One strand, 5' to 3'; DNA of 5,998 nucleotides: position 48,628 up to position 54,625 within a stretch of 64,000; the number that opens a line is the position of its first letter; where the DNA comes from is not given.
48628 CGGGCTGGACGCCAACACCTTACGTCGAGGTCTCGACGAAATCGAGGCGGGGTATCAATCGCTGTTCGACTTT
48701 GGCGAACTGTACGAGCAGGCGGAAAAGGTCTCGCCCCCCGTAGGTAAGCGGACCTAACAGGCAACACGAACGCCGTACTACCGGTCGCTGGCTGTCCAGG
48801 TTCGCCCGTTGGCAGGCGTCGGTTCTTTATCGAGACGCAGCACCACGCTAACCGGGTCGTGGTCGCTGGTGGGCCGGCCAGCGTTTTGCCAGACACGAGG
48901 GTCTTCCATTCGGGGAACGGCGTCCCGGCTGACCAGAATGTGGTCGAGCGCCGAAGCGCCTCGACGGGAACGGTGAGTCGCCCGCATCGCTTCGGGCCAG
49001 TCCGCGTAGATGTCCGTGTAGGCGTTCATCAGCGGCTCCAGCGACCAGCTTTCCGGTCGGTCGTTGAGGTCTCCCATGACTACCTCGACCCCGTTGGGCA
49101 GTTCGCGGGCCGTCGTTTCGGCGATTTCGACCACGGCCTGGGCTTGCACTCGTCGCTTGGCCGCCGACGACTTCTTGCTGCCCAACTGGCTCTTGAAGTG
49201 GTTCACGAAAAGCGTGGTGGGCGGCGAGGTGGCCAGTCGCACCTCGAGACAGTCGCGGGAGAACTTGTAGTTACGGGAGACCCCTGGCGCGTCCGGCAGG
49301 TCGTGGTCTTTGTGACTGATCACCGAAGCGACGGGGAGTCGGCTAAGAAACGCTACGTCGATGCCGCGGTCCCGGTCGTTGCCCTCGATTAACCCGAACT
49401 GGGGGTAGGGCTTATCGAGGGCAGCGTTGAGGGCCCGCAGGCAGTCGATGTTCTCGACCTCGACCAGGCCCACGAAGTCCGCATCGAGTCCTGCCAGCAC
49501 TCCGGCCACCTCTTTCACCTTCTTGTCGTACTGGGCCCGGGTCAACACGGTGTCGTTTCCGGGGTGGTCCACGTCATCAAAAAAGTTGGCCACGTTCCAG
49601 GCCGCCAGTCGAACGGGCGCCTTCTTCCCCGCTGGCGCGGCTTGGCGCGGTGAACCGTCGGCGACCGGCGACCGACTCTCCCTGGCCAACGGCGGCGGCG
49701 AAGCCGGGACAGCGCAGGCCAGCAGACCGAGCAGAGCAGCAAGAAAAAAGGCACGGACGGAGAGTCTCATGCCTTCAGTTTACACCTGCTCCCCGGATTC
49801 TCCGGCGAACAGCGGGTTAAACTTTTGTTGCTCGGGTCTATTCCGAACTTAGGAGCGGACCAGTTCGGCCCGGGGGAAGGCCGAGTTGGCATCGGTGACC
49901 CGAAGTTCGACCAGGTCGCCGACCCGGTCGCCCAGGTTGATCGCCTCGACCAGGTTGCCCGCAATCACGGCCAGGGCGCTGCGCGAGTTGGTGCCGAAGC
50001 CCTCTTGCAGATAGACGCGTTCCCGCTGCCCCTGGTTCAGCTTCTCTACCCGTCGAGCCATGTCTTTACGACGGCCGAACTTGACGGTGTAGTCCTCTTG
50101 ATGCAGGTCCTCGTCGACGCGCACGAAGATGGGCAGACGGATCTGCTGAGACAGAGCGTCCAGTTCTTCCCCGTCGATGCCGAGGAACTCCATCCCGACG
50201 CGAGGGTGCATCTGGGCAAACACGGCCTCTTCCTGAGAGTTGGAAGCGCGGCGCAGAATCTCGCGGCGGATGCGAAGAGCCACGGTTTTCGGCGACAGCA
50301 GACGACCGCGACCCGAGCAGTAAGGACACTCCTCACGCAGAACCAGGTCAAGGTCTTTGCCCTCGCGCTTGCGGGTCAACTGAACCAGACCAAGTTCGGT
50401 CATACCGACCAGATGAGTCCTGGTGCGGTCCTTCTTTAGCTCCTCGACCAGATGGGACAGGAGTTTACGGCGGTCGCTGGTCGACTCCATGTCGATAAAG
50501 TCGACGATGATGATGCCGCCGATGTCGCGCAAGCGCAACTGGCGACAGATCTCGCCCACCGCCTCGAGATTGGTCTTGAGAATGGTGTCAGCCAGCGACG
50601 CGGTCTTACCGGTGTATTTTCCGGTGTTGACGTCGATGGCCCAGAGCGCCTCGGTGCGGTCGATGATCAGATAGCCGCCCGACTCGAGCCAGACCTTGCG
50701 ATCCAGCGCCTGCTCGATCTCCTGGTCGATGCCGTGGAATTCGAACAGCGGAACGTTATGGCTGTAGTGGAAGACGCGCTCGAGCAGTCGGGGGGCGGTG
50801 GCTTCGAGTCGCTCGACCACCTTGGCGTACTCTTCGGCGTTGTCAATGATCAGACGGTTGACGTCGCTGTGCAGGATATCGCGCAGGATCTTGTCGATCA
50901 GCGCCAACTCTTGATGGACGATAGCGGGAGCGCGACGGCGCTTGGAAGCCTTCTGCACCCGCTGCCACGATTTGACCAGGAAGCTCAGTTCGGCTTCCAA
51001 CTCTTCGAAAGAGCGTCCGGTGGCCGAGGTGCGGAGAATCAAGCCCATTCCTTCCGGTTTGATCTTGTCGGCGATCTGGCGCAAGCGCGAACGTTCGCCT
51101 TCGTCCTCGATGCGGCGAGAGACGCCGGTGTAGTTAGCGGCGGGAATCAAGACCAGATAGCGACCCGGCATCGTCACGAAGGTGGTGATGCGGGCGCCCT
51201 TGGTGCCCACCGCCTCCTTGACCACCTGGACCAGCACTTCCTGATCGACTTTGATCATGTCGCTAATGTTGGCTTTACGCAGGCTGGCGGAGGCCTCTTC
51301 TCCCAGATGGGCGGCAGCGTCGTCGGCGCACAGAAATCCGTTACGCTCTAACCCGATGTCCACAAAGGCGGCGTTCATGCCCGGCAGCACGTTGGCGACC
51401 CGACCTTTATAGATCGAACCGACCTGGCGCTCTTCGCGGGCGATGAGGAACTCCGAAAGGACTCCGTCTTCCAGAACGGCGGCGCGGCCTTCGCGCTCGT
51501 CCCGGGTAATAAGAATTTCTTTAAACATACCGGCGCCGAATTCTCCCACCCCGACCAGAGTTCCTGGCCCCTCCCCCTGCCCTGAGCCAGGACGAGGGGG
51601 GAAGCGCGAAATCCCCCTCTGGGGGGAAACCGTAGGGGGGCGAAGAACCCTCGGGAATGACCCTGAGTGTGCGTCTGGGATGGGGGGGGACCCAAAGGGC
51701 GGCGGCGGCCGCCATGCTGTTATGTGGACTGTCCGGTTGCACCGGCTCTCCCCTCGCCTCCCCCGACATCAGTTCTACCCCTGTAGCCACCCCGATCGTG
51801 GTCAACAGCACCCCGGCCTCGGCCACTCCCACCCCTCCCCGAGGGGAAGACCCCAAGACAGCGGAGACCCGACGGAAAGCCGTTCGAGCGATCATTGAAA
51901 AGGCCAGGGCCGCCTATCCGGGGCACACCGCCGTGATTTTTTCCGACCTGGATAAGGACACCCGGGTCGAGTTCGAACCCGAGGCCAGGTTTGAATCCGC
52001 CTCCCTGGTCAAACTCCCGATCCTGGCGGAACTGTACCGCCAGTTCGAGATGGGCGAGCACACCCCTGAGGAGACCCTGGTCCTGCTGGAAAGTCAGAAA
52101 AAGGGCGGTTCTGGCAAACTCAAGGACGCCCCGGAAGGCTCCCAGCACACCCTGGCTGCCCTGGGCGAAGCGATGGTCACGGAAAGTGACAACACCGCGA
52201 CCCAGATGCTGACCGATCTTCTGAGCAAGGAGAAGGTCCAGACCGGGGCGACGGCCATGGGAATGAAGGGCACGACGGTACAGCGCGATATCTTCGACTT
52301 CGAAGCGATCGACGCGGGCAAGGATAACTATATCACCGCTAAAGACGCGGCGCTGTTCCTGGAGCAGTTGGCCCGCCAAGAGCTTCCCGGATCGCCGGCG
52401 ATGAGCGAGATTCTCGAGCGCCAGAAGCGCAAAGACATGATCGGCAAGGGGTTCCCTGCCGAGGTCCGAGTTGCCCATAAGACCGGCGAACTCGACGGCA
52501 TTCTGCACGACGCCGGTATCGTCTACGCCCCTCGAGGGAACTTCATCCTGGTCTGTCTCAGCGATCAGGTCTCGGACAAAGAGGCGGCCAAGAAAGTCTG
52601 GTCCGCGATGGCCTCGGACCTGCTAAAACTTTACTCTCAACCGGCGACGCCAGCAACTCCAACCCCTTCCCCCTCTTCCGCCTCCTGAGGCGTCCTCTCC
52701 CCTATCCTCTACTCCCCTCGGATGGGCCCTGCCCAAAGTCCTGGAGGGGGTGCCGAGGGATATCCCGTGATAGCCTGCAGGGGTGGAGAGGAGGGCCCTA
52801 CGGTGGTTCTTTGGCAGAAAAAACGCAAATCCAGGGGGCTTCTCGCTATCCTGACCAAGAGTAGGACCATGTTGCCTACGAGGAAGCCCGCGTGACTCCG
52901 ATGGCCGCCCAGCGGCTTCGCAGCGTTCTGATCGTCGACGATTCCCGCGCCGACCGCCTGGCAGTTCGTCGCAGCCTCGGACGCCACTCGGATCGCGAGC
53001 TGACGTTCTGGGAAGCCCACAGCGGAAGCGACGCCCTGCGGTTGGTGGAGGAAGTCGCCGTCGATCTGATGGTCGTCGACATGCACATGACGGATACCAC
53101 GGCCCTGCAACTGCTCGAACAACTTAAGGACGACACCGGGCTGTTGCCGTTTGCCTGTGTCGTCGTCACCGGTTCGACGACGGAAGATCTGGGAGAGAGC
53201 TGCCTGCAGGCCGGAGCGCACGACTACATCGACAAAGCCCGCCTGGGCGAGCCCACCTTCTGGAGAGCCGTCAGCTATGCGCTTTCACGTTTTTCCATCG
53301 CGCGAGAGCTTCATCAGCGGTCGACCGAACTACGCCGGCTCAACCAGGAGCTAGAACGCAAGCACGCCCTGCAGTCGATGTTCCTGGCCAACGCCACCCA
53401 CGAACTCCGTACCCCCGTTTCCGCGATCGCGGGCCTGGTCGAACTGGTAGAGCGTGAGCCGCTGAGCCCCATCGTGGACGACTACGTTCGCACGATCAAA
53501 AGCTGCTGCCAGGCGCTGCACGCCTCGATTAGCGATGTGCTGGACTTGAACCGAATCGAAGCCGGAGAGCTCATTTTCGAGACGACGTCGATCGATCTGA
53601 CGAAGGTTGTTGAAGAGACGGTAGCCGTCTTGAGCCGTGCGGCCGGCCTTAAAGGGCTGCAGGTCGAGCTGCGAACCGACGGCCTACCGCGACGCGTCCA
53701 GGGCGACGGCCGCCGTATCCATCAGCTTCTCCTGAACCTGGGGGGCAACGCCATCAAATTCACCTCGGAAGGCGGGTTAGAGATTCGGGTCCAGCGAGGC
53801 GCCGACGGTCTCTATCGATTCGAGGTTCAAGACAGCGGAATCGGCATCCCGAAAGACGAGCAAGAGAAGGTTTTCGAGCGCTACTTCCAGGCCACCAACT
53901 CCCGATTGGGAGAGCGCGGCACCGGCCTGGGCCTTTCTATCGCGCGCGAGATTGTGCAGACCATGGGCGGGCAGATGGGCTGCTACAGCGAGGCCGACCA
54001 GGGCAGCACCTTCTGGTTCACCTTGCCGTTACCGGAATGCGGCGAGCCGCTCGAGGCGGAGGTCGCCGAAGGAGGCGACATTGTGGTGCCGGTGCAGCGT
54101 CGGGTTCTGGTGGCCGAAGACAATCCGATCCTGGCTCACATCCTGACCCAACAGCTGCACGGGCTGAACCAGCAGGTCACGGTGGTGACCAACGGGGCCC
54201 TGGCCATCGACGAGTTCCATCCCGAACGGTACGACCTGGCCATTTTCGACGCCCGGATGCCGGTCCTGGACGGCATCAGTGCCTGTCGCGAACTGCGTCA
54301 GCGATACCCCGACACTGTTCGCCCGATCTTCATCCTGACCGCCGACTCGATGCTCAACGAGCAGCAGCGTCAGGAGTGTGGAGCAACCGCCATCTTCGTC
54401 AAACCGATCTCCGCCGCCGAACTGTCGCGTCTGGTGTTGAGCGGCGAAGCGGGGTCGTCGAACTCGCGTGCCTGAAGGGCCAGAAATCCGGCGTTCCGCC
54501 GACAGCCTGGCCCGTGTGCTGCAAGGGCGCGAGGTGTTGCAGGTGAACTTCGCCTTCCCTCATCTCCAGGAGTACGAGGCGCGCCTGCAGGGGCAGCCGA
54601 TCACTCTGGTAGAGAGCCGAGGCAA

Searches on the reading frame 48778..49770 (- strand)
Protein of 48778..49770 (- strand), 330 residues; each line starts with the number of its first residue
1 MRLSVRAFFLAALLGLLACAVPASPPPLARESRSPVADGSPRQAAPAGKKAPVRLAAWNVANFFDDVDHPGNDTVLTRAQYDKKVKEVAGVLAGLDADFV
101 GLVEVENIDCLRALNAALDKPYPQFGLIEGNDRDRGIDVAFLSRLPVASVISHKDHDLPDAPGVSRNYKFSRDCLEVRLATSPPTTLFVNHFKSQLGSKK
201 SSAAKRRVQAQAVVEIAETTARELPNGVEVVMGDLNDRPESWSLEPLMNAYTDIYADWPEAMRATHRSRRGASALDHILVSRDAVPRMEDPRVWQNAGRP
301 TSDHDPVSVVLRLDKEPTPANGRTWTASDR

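Call 10: search_protein_families(library=pfam, proteins=[window:48778-49770:-], max_evalue=0.001)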
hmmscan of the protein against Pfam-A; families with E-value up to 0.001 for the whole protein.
window:48778-49770:- (330 aa): 2 families
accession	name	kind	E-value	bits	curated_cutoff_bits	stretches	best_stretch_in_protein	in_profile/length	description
PF19580.5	Exo_endo_phos_3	-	1.9e-20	73.5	27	1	56-253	3-212/311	Endonuclease/Exonuclease/phosphatase family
PF03372.29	Exo_endo_phos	-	2.3e-16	60.6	24.5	1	57-304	2-225/225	Endonuclease/Exonuclease/phosphatase family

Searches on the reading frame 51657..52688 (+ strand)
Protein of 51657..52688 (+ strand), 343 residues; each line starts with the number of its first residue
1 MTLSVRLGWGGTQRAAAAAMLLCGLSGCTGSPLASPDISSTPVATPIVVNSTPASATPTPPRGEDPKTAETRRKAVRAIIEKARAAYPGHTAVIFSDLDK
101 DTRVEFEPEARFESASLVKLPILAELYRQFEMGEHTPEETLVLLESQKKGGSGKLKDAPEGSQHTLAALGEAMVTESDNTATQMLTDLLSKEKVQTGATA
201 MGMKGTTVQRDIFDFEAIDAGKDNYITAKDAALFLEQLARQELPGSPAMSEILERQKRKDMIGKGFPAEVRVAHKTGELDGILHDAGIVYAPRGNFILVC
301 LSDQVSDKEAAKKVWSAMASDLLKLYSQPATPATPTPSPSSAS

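Call 10: search_protein_families(library=pfam, proteins=[window:51657-52688:+], max_evalue=0.001)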
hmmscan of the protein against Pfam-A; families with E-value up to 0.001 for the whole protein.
window:51657-52688:+ (343 aa): 1 family
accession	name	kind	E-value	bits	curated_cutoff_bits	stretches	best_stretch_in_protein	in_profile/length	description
PF13354.11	Beta-lactamase2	-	3e-54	184.1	22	1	93-299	2-211/214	Beta-lactamase enzyme family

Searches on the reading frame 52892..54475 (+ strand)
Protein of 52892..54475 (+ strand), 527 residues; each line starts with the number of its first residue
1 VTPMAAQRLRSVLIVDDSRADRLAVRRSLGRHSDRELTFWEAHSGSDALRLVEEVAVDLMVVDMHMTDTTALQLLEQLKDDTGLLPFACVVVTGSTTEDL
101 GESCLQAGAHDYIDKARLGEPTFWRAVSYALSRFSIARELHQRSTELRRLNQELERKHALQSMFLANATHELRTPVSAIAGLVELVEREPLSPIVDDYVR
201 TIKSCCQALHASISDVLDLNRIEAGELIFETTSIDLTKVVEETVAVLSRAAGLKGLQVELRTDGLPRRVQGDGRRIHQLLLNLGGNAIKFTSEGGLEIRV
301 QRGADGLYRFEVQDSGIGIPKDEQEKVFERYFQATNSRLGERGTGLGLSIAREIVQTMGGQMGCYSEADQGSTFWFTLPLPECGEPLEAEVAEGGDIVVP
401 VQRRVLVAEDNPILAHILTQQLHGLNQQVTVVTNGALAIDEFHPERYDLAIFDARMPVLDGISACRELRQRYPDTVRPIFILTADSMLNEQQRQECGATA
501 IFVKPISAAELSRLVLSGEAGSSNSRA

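Call 10: search_protein_families(library=pfam, proteins=[window:52892-54475:+], max_evalue=0.001)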
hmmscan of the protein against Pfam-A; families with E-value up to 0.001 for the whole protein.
window:52892-54475:+ (527 aa): 3 families
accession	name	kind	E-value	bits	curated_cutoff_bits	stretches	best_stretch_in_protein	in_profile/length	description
PF00072.30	Response_reg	-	1.7e-35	122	30.2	2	405-513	1-108/111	Response regulator receiver domain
PF02518.31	HATPase_c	-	3.9e-29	101.8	26.4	1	271-381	1-110/111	Histidine kinase-, DNA gyrase B-, and HSP90-like ATPase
PF00512.31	HisKA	-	1.3e-16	60.9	26.9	1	161-225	2-66/66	His Kinase A (phospho-acceptor) domain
